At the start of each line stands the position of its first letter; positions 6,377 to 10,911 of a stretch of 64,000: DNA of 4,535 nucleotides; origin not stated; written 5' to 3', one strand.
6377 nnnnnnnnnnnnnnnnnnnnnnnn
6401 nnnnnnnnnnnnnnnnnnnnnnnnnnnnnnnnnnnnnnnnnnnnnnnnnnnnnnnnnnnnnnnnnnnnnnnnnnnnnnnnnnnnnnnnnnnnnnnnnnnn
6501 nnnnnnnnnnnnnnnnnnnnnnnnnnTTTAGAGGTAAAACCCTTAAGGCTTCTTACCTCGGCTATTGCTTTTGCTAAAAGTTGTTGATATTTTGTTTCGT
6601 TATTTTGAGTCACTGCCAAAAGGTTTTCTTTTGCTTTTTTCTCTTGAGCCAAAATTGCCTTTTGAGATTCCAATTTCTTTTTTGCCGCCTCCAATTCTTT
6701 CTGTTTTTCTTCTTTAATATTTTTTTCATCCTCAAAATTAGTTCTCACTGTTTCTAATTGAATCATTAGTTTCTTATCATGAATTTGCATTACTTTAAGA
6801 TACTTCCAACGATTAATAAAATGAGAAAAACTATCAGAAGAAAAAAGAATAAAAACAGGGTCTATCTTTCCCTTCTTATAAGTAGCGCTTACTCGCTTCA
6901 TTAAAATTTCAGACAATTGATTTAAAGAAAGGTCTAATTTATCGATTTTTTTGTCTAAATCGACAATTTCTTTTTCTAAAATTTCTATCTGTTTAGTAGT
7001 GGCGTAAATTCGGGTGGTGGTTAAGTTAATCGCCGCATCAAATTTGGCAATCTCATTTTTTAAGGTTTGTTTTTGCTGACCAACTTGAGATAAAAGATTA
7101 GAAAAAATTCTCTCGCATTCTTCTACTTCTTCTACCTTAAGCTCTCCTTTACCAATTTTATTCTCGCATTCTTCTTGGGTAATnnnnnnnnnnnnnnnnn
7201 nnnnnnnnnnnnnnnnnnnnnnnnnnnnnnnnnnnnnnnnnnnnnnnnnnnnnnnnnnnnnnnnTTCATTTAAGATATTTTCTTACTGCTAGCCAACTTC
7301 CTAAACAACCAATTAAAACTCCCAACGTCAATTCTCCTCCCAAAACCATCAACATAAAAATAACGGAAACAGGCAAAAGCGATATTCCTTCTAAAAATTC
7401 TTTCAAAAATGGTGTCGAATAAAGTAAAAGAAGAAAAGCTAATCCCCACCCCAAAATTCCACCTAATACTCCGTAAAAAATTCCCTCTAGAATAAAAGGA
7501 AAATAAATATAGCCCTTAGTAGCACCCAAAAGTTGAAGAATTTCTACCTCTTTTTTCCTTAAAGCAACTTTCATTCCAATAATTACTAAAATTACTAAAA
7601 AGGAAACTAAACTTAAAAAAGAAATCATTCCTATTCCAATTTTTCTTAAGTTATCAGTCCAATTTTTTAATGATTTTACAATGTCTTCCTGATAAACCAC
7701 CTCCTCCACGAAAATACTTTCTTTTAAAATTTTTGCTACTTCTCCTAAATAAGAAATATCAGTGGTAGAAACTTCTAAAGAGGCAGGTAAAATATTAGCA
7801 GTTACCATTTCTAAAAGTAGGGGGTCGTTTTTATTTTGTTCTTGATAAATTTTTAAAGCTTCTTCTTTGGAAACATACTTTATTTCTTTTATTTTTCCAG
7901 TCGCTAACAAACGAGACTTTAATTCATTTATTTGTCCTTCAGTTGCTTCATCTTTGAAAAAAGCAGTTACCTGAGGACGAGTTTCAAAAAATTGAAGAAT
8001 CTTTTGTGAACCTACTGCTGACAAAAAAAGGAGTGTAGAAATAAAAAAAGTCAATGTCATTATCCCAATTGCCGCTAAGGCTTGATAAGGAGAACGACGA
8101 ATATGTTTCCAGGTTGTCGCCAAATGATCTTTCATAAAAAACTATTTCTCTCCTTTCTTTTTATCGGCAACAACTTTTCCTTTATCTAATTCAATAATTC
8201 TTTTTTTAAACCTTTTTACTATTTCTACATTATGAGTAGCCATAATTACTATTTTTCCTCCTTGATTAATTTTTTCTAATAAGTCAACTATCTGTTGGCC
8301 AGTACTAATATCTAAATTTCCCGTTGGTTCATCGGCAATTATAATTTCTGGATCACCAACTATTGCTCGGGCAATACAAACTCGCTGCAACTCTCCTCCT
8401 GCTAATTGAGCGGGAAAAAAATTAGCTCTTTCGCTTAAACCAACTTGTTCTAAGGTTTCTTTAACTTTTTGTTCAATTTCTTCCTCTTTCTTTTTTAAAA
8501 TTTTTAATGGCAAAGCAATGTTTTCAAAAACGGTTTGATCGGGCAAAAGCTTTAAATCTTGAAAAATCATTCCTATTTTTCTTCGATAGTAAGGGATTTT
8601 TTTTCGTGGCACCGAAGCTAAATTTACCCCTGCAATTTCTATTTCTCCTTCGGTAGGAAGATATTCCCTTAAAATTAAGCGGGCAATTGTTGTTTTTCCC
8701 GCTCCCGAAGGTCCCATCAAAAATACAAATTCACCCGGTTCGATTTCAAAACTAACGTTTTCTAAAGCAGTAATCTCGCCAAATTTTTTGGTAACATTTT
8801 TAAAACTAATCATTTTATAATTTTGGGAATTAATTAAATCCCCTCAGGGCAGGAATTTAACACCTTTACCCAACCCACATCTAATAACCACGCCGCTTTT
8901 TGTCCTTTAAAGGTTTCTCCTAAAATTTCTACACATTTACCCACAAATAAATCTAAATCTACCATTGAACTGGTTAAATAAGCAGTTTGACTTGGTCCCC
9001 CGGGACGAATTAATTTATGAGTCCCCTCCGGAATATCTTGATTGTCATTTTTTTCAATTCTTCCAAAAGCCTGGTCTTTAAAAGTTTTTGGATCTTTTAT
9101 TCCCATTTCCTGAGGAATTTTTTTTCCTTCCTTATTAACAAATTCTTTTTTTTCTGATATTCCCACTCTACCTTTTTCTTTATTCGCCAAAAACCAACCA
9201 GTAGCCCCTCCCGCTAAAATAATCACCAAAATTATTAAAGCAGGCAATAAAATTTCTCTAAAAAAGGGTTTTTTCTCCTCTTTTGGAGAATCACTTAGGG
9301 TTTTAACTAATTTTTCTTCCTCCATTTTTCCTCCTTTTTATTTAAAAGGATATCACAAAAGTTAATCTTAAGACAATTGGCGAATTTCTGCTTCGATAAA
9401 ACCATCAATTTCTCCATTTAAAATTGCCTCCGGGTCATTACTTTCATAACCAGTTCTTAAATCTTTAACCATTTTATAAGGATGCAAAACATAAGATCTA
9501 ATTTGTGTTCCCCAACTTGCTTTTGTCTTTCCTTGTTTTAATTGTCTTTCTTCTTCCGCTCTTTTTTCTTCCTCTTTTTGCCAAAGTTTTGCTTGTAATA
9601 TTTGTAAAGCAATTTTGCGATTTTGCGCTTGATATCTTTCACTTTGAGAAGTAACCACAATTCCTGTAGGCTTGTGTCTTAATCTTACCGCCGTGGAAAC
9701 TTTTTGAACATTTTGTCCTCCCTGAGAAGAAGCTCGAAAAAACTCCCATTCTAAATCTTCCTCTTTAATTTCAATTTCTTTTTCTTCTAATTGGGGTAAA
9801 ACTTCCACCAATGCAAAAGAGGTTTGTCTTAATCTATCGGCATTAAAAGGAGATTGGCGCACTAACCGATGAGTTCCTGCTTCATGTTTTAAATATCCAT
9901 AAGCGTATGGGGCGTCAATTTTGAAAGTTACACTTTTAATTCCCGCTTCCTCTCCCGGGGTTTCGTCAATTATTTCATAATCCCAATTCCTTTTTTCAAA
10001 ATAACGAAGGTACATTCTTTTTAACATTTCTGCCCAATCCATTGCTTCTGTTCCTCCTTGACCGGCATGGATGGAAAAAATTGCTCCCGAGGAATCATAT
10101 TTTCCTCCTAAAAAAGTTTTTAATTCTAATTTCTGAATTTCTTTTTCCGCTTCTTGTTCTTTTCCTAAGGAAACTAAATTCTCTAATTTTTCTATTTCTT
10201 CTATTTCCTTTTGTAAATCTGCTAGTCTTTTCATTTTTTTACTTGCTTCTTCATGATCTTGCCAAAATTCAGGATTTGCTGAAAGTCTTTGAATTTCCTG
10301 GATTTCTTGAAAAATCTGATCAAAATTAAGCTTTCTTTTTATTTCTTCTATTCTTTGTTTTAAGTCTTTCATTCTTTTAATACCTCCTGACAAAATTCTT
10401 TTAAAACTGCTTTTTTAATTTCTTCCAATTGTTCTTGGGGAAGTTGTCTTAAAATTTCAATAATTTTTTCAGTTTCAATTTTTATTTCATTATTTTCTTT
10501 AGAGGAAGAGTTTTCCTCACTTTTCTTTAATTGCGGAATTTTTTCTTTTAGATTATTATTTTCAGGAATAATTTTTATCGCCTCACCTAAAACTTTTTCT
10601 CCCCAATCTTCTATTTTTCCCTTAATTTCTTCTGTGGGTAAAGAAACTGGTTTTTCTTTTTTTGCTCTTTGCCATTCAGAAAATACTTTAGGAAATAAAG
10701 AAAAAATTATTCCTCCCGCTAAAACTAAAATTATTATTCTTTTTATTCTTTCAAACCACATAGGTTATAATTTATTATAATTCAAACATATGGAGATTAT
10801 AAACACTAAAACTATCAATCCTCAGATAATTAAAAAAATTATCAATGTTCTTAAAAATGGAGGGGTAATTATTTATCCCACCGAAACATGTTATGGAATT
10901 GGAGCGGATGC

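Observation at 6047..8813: ftsE-ftsX followed by a coiled-coil protein carrying a C39-like cysteine peptidase: a PcsB/EnvC analogue with a different catalytic module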

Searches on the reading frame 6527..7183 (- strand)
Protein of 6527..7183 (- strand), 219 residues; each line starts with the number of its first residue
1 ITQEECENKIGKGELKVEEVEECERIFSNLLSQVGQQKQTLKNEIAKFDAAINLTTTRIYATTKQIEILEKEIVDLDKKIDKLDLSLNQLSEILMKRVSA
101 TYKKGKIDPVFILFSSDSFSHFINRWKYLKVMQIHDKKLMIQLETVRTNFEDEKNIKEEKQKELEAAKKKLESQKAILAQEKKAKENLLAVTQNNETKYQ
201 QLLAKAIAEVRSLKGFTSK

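Call 64: find_homologous_proteins(query=window:6527-7183:-, max_evalue=0.00001)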
Query window:6527-7183:- (219 aa): 9 proteins with E <= 0.00001 among 783 candidates.
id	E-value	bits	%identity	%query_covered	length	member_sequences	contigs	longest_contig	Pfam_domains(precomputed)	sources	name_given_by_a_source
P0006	5.5e-93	328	73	100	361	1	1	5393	PF24568.2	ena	-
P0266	3.4e-67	244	56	98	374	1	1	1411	PF01551.30,PF24568.2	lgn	-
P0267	1.2e-51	193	66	65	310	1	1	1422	PF13529.14,PF24568.2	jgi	jgi:hypothetical protein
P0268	4.5e-47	178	45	98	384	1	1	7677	PF01551.30,PF03961.20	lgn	-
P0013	3.2e-39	153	48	86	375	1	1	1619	PF13529.14,PF24568.2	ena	-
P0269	9.4e-36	141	65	50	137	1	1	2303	-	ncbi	ncbi:MAG: hypothetical protein ACPLXP_03445, partial [Microgenomates group bacterium]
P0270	1.7e-33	134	43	86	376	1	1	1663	PF01551.30,PF24161.2,PF04977.21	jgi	-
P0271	5.7e-30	123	44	84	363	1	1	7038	PF01551.30,PF08614.17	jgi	jgi:peptidoglycan hydrolase CwlO-like protein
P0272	1.1e-24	105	68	38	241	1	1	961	PF01551.30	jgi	jgi:hypothetical protein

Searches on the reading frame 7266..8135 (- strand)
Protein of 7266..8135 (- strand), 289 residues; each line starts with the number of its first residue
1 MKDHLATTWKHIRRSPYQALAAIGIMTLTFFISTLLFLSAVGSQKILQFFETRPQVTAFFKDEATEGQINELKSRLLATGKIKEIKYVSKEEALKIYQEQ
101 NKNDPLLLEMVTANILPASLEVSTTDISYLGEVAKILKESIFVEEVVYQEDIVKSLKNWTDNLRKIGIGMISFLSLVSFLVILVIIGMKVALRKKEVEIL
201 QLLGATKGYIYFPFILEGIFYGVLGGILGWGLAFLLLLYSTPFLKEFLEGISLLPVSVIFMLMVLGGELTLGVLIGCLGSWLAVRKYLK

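Call 3: search_protein_families(library=pfam, proteins=[window:7266-8135:-], max_evalue=1)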
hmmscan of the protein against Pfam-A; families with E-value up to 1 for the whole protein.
window:7266-8135:- (289 aa): 3 families
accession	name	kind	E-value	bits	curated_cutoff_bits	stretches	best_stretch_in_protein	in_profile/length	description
PF18075.7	FtsX_ECD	-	8.7e-18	65.2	23.5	1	55-146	2-96/96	FtsX extracellular domain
PF02687.27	FtsX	-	1.7e-12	47.9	25.5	1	170-289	3-117/120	FtsX-like permease C-terminal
PF15219.11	TEX12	-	0.069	13.9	27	0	95-149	29-79/85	Testis-expressed 12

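Call 4: search_protein_families(library=ncbifam, proteins=[window:7266-8135:-], max_evalue=1)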
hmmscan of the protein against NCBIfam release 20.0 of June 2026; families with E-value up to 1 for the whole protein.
window:7266-8135:- (289 aa): 10 families
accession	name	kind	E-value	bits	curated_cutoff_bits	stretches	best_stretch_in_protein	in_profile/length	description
TIGR00439.2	FtsX_Gneg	equivalog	6.5e-52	176.5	255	1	4-289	4-292/292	permease-like cell division protein FtsX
NF038347.1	FtsX_Gpos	exception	7.4e-52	176.5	225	1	2-289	5-296/296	permease-like cell division protein FtsX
NF038346.1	FtsX_actino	exception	2.6e-34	119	250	1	60-289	72-307/308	permease-like cell division protein FtsX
TIGR02212.1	lolCE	equivalog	3.2e-07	29.6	362.45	1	170-261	272-365/411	lipoprotein-releasing ABC transporter permease subunit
TIGR03434.1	ADOP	subfamily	9.9e-05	20.6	622.3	1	189-286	296-393/803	ADOP family duplicated permease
TIGR02213.1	lolE_release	exception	0.00019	20.4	540.35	1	170-260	273-364/411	lipoprotein-releasing ABC transporter permease subunit LolE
NF008357.0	PRK11146.1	exception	0.00033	19.6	439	1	168-260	274-367/414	lipoprotein-releasing ABC transporter permease subunit LolE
NF008076.0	PRK10814.1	exception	0.0011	18.1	473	1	170-260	270-362/399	lipoprotein-releasing ABC transporter permease subunit LolC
NF007826.0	PRK10535.1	equivalog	0.0027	16.1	966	1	152-279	510-632/648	macrolide ABC transporter ATP-binding protein/permease MacB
NF038009.1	TatB_1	subfamily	0.15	12.3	100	0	161-190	18-47/70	twin-arginine translocation system-associated protein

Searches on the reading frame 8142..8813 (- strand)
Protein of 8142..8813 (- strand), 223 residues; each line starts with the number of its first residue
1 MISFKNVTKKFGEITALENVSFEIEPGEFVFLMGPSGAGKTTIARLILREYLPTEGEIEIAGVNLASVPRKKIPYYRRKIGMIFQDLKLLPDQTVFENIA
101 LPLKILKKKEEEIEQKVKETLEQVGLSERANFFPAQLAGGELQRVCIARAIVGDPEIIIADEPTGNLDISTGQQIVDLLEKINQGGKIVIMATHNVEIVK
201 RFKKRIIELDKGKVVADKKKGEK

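Call 3: search_protein_families(library=pfam, proteins=[window:8142-8813:-], max_evalue=1)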
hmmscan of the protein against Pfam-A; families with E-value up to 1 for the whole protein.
window:8142-8813:- (223 aa): 32 families (the best 25 are shown)
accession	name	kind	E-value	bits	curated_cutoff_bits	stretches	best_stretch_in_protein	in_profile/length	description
PF00005.33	ABC_tran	-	1.3e-37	129.8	25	1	17-164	1-136/137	ABC transporter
PF20720.3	nSTAND3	-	8.5e-06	26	27.2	1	20-55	10-45/155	Novel STAND NTPase 3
PF13238.12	AAA_18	-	7.6e-05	23.6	29.4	1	30-71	1-34/128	AAA domain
PF13191.12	AAA_16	-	8.4e-05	23.6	32.6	1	26-86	24-81/167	AAA ATPase domain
PF00004.35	AAA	-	0.00027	21.8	21.2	1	30-71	1-37/131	ATPase family associated with various cellular activities (AAA)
PF13304.12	AAA_21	-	0.00047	20.8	27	0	154-199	255-303/304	AAA domain, putative AbiEii toxin, Type IV TA system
PF03266.21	NTPase_1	-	0.00047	20.5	23.9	1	30-71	2-41/168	NTPase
PF13401.12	AAA_22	-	0.00094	19.9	27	1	28-57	6-33/130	AAA domain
PF13166.12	AAA_13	-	0.001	18.3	36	1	152-207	524-582/713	AAA domain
PF00931.28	NB-ARC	-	0.0033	17.1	23.5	1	24-56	16-47/248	NB-ARC domain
PF02367.23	TsaE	-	0.0037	17.6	26.6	1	22-51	16-45/128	Threonylcarbamoyl adenosine biosynthesis protein TsaE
PF04670.18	Gtr1_RagA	-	0.0068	16.3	22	1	30-55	2-27/232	Gtr1/RagA G protein conserved region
PF06414.18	Zeta_toxin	-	0.014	15.3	22.3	1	29-60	18-49/199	Zeta toxin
PF03193.22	RsgA_GTPase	-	0.015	15.6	30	1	17-50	97-129/174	RsgA GTPase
PF01637.24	ATPase_2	-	0.017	15.4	33.2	1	13-117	7-98/225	ATPase domain predominantly from Archaea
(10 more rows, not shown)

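Call 4: search_protein_families(library=ncbifam, proteins=[window:8142-8813:-], max_evalue=1)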
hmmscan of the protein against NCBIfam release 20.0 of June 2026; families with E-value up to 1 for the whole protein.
window:8142-8813:- (223 aa): 207 families (the best 25 are shown)
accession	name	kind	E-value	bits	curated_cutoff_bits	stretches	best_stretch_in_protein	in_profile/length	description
TIGR02673.1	FtsE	equivalog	9.6e-83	277.1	264.85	1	1-213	1-214/214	cell division ATP-binding protein FtsE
TIGR03608.1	L_ocin_972_ABC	subfamily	3.6e-55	186.6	254.85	1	5-207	2-204/206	putative bacteriocin export ABC transporter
TIGR02315.1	ABC_phnC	equivalog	4.2e-54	183.5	266.1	1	1-219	1-229/243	phosphonate ABC transporter ATP-binding protein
TIGR02211.1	LolD_lipo_ex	equivalog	4.4e-53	180.1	307.75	1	5-214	5-219/221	lipoprotein-releasing ABC transporter ATP-binding protein LolD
TIGR02314.1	ABC_MetN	equivalog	1.4e-52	178.8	499.7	1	1-218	1-223/343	methionine ABC transporter ATP-binding protein MetN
NF038007.1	ABC_ATP_DarD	equivalog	7.1e-52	176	375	1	7-213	11-217/218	darobactin export ABC transporter ATP-binding protein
NF040933.2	ABC_arch_GlcV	equivalog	6.3e-51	173.3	450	1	2-214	3-220/357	glucose ABC transporter ATP-binding protein GlcV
NF007027.0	PRK09493.1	equivalog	8.7e-51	172.6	379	1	1-219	1-219/240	glutamine ABC transporter ATP-binding protein GlnQ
TIGR02982.1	heterocyst_DevA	subfamily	2.8e-50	171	295.8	1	16-214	20-219/220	ABC exporter ATP-binding subunit, DevA family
NF007739.0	PRK10419.1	subfamily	1.5e-48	165.7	354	1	8-222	19-238/268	nickel ABC transporter ATP-binding protein NikE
NF008639.0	PRK11629.1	equivalog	1.7e-48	165.1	360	1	15-216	24-226/234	lipoprotein-releasing ABC transporter ATP-binding protein LolD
TIGR02769.1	nickel_nikE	equivalog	7.1e-48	163.4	332.55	1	10-222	20-237/265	nickel import ATP-binding protein NikE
TIGR01186.1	proV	subfamily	3.5e-47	161.2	326.6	1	10-215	2-209/363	betaine/proline/choline family ABC transporter ATP-binding protein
NF008338.0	PRK11124.1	equivalog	7.8e-47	159.8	369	1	2-217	3-222/242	arginine ABC transporter ATP-binding protein ArtP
NF043075.1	MMSYN1_0197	equivalog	8.7e-47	159.7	550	1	1-214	2-211/341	spermidine/putrescine ABC transporter ATP-binding protein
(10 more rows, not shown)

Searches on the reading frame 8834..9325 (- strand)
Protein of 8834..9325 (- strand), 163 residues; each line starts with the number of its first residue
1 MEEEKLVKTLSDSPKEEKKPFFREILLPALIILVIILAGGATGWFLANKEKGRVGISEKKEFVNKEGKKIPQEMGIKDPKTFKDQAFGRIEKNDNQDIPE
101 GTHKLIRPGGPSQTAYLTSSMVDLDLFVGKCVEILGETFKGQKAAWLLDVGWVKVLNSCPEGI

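Call 3: search_protein_families(library=pfam, proteins=[window:8834-9325:-], max_evalue=1)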
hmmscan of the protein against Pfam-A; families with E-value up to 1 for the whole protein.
window:8834-9325:- (163 aa): 0 families

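Call 58: search_protein_families(library=ncbifam, proteins=[window:8834-9325:-], max_evalue=1)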
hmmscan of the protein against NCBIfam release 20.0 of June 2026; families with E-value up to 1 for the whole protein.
window:8834-9325:- (163 aa): 1 family
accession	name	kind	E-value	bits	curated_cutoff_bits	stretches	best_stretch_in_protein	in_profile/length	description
NF004285.1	PRK05696.1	equivalog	0.088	12.6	179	1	1-58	1-53/171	flagellar basal body-associated protein FliL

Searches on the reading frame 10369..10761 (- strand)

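Call 47: search_protein_families(library=pfam, proteins=[window:10369-10761:-], max_evalue=0.00001)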
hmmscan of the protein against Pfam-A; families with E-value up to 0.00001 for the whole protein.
window:10369-10761:- (130 aa): 0 families

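Call 58: search_protein_families(library=ncbifam, proteins=[window:10369-10761:-], max_evalue=1)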
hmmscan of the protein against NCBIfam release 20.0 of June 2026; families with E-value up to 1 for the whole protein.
window:10369-10761:- (130 aa): 3 families
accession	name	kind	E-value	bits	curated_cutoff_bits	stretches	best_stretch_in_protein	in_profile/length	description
NF052275.1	CT529_fam_Inc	equivalog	0.041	13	360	1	56-120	218-274/320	CT529 family inclusion membrane protein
NF002019.0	PRK00823.1-4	equivalog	0.2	11.7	137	1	83-123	10-50/116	4a-hydroxytetrahydrobiopterin dehydratase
NF009642.0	PRK13169.1-3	equivalog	0.35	11.3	142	0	50-87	24-61/112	DNA replication initiation control protein YabA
